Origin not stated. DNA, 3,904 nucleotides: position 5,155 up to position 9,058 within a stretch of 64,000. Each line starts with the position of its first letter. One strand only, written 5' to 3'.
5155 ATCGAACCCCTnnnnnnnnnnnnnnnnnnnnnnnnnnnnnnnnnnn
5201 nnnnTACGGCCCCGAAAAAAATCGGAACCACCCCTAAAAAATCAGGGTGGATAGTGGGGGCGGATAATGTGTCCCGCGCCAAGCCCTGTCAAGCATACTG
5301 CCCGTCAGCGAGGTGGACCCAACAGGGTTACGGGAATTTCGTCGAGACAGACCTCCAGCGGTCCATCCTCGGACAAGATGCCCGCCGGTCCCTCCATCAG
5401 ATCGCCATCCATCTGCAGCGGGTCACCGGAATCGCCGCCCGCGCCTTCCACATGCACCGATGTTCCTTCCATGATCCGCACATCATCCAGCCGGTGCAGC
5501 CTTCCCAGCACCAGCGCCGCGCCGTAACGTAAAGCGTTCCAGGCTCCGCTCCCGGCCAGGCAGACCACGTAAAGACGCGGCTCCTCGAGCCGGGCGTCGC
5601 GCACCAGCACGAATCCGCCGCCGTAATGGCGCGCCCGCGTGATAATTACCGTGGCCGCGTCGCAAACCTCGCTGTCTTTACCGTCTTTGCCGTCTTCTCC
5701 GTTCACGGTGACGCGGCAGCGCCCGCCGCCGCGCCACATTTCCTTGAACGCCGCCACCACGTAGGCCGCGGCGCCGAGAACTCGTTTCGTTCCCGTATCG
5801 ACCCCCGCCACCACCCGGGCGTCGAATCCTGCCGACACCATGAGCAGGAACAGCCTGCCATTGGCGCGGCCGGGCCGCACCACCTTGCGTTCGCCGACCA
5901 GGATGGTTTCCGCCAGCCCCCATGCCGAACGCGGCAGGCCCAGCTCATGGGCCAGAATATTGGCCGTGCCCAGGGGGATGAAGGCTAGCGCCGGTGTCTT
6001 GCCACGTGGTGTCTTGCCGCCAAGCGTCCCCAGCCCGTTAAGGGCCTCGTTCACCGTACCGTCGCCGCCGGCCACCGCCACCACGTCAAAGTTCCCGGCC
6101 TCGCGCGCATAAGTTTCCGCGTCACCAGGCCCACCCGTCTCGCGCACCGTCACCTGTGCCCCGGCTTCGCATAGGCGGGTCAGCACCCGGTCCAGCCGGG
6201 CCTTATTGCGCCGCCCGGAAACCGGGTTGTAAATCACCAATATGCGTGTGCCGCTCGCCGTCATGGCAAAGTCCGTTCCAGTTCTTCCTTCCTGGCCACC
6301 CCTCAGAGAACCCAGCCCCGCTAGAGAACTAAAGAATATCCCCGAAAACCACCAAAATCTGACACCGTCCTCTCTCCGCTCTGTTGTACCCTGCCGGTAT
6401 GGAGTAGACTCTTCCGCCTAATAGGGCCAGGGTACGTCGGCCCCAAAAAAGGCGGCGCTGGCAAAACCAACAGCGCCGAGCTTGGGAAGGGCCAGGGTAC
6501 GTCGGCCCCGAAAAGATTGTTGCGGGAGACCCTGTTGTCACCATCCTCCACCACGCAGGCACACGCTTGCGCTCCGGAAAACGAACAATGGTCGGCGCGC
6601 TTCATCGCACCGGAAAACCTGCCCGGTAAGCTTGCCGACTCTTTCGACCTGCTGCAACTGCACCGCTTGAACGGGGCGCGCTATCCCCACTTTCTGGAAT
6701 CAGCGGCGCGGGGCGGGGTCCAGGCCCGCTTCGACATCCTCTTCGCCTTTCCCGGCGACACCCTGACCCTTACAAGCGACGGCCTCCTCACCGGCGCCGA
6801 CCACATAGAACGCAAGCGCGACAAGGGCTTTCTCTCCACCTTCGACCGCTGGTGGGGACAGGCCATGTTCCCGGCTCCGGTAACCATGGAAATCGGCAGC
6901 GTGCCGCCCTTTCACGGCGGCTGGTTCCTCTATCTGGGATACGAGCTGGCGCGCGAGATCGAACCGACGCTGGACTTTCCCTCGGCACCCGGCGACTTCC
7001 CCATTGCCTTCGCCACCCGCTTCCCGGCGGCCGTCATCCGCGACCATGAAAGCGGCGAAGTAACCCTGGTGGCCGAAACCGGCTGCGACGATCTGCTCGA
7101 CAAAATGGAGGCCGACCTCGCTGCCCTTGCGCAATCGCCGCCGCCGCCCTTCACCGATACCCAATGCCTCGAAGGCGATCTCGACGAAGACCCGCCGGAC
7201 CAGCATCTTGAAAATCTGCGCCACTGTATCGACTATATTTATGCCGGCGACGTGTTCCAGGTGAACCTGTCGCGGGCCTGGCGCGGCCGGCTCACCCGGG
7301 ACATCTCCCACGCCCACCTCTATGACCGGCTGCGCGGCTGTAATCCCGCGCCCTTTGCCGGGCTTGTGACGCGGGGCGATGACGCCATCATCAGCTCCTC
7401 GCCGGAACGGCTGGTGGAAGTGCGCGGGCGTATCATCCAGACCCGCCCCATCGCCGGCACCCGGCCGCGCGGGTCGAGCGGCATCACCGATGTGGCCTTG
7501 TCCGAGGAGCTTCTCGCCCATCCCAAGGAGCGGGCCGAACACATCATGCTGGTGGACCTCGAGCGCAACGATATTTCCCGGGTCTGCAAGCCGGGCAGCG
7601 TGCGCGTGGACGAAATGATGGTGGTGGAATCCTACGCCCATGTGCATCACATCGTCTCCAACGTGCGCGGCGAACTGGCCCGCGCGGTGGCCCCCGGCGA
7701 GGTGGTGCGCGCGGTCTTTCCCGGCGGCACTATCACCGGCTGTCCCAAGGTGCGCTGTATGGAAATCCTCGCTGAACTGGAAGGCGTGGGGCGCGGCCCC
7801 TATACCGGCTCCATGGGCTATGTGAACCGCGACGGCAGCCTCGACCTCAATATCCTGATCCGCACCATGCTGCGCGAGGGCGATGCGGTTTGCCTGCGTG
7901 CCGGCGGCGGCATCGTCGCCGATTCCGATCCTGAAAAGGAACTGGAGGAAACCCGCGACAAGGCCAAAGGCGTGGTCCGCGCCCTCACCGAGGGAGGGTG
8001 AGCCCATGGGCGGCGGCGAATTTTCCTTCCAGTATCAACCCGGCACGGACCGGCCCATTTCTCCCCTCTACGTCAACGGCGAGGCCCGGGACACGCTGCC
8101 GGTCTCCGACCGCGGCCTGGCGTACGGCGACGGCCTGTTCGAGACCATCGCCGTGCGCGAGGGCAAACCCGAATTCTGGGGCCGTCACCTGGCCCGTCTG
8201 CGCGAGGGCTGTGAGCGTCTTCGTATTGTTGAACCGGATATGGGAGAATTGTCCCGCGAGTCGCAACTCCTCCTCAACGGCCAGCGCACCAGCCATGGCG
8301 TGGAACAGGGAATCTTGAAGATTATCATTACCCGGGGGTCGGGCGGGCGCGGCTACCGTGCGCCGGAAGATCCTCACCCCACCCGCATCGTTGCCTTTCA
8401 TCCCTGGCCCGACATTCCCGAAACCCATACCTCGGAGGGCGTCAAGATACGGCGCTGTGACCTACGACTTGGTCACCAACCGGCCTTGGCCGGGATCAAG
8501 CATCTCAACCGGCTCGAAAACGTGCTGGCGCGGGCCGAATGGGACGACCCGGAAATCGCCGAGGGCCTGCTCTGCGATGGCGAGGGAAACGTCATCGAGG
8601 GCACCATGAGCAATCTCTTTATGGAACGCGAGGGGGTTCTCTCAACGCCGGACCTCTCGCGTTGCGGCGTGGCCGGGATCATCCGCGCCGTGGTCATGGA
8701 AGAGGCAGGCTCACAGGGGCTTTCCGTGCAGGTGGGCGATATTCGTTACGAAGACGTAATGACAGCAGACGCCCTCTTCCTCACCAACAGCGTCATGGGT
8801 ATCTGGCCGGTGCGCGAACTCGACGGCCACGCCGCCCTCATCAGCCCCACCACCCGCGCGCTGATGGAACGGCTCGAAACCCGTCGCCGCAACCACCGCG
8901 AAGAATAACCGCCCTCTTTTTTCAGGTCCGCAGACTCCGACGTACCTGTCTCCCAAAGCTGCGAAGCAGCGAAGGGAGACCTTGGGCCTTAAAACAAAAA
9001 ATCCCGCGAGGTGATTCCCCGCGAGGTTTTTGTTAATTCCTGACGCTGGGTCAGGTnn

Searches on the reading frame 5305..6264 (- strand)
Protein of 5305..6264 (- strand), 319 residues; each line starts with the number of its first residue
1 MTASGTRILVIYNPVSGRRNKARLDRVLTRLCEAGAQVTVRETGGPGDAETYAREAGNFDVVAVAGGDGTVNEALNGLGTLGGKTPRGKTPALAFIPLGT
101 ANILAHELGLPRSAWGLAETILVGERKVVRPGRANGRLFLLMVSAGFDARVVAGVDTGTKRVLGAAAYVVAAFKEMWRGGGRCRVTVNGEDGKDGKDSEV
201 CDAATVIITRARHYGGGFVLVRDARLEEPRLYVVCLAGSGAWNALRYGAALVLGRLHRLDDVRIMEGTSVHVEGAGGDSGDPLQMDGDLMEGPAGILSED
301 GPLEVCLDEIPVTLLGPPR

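Call 87: search_protein_families(library=pfam, proteins=[window:5305-6264:-], max_evalue=0.00001)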
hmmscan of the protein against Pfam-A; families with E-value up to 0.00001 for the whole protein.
window:5305-6264:- (319 aa): 2 families
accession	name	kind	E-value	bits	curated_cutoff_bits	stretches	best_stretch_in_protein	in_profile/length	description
PF00781.29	DAGK_cat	-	6.7e-28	97.2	23.6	1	7-131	1-122/125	Diacylglycerol kinase catalytic domain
PF19279.4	YegS_C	-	8.6e-13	48.8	27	1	142-288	2-138/158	YegS C-terminal NAD kinase beta sandwich-like domain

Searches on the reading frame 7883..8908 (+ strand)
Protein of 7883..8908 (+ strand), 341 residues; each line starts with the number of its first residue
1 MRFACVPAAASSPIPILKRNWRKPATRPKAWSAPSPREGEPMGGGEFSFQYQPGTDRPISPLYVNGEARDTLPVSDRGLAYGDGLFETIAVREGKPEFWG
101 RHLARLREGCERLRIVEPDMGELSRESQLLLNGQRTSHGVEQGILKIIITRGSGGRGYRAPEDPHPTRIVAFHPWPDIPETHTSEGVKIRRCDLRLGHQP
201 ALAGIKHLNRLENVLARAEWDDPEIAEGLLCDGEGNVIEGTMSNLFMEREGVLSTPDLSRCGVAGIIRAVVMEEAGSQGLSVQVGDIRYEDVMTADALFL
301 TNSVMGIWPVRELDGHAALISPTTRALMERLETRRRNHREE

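Call 87: search_protein_families(library=pfam, proteins=[window:7883-8908:+], max_evalue=0.00001)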
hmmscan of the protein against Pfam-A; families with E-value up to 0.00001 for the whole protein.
window:7883-8908:+ (341 aa): 1 family
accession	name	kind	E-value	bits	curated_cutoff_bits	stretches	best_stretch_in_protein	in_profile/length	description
PF01063.24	Aminotran_4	-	4.2e-52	177.6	28.5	1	84-312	1-222/223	Amino-transferase class IV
